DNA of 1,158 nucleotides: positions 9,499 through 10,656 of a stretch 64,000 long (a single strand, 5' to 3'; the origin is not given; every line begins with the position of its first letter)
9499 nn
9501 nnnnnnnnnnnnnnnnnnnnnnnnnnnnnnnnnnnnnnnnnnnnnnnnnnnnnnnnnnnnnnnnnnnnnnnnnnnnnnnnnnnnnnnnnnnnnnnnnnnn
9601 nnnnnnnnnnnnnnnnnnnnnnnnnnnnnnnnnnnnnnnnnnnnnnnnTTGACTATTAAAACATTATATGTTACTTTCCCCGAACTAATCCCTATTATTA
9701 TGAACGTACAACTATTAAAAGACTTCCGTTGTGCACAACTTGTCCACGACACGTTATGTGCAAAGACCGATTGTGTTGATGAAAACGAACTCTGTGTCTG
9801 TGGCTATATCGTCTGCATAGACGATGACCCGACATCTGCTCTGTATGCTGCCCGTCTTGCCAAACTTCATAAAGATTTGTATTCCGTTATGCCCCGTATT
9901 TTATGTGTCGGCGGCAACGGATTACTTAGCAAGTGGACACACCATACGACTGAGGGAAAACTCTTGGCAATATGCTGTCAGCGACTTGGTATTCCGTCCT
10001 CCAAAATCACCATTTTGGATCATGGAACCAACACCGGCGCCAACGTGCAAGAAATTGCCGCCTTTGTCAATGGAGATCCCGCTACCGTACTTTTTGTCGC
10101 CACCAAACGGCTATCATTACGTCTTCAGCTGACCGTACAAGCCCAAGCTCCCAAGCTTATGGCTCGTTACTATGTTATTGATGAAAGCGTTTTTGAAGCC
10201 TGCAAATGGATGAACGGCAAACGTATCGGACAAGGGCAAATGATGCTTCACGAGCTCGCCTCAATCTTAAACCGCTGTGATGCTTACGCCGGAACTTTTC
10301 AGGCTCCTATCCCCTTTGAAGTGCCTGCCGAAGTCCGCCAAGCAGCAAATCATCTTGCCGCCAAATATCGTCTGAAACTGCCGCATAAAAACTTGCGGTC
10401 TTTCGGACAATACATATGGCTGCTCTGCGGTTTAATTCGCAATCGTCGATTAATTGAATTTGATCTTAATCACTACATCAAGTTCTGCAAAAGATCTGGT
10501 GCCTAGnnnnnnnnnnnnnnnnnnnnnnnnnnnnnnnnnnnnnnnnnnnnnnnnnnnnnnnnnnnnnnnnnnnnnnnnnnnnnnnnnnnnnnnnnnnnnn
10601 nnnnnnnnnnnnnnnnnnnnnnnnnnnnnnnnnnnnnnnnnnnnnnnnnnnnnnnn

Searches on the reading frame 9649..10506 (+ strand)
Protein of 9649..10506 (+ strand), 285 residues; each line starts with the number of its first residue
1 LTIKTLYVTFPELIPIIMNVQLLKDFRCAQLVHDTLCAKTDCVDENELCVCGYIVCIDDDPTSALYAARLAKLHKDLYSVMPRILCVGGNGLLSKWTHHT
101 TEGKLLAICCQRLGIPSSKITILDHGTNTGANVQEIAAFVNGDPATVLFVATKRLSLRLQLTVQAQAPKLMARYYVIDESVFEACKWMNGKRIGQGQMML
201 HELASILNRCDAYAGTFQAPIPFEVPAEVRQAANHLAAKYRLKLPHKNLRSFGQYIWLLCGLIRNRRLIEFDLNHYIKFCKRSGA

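Call 52: search_protein_families(library=pfam, proteins=[window:9649-10506:+], max_evalue=0.00001)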
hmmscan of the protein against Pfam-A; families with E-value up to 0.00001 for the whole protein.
window:9649-10506:+ (285 aa): 1 family
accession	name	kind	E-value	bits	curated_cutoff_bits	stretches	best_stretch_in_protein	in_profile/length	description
PF02698.23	DUF218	-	7.2e-09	36.1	27.6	1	65-203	18-131/133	DUF218 domain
